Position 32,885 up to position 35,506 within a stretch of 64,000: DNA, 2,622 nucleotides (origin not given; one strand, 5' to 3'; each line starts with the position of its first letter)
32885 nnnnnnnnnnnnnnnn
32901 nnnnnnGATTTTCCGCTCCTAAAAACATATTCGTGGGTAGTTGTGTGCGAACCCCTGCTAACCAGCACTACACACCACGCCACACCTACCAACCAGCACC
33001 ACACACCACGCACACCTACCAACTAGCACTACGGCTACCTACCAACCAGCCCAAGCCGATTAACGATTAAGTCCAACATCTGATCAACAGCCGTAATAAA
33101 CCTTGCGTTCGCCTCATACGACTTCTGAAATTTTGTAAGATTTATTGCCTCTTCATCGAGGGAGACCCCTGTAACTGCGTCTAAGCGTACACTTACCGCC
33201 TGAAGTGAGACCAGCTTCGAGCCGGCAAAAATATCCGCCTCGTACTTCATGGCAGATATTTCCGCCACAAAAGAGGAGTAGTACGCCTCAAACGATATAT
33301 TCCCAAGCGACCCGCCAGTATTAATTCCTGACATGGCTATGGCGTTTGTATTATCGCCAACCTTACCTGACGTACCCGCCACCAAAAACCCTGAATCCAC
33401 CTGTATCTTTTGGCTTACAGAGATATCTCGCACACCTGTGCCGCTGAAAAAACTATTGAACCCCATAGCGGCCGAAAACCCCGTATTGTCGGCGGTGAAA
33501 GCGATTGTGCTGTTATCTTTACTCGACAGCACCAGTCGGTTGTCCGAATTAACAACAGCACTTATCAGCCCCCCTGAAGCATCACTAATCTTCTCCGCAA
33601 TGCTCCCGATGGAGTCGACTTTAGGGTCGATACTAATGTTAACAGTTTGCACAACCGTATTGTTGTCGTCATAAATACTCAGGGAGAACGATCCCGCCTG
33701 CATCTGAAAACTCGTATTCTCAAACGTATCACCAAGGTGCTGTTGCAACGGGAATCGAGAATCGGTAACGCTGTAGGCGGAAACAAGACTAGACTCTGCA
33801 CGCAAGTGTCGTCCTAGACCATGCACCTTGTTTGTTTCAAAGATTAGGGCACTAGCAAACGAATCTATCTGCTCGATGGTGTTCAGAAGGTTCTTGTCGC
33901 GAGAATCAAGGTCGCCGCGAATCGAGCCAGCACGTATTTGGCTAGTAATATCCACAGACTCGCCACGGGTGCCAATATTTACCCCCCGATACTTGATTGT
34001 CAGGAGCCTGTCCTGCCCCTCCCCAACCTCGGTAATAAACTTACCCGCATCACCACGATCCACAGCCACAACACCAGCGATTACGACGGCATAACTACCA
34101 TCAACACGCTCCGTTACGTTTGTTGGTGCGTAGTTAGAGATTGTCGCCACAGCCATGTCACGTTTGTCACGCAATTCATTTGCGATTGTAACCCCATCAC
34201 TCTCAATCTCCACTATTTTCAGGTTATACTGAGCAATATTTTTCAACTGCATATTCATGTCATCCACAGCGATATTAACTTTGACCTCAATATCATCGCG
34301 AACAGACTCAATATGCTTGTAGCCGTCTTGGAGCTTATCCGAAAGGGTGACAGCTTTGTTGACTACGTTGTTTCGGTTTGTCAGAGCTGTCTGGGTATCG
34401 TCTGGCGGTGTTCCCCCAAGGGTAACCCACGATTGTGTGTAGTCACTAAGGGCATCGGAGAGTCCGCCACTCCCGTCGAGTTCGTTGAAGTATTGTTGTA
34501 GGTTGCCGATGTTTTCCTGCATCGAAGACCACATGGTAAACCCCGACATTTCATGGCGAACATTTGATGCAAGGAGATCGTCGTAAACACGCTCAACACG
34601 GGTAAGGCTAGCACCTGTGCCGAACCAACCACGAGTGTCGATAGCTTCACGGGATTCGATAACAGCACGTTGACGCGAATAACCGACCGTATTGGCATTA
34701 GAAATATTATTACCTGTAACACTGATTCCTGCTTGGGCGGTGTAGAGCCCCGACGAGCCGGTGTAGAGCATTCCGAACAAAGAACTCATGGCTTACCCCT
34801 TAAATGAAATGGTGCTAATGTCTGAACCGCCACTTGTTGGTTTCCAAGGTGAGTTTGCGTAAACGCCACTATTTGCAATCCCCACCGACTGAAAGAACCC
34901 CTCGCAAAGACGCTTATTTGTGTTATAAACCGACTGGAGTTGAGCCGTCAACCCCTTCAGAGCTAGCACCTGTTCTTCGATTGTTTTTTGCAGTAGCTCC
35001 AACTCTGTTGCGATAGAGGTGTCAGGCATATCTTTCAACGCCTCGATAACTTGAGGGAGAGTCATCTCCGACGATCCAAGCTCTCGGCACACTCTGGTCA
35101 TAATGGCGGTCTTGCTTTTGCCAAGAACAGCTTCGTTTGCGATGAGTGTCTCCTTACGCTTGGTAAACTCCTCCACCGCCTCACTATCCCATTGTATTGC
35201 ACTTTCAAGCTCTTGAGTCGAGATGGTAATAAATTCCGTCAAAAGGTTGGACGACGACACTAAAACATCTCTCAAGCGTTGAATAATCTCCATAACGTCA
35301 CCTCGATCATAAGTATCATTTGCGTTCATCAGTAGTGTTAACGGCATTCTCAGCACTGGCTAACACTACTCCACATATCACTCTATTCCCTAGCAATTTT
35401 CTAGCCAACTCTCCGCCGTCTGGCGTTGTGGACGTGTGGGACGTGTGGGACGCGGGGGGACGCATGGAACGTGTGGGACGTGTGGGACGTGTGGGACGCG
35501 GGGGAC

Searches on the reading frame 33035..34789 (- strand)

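Call 22: search_protein_families(library=pfam, proteins=[window:33035-34789:-])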
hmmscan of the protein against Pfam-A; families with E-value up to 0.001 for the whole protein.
window:33035-34789:- (584 aa): 4 families
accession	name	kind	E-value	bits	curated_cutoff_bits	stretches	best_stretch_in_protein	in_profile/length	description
PF22638.1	FlgK_D1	-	1.8e-35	123.1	28.6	1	96-329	3-224/233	Flagellar hook-associated protein FlgK helical domain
PF06429.18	Flg_bbr_C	-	1.2e-09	38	23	1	541-576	9-44/46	Flagellar basal body rod FlgEFG protein C-terminal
PF00460.25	Flg_bb_rod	-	6.6e-08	32.8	20.7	1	8-37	1-30/31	Flagella basal body rod protein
PF07196.18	Flagellin_IN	-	0.00081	20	22.7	1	367-425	1-55/55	Flagellin hook IN motif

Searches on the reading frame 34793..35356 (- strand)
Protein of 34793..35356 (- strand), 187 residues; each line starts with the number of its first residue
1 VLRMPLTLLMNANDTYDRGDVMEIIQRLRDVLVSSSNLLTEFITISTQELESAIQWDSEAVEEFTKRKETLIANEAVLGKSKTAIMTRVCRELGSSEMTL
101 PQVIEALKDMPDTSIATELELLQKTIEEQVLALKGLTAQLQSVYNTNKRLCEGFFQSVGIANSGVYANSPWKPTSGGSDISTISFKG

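Call 22: search_protein_families(library=pfam, proteins=[window:34793-35356:-])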
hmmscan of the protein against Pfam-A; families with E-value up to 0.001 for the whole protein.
window:34793-35356:- (187 aa): 1 family
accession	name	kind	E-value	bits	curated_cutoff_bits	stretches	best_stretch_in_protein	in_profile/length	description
PF05130.17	FlgN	-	6.7e-06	27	30.5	1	22-158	1-122/147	FlgN protein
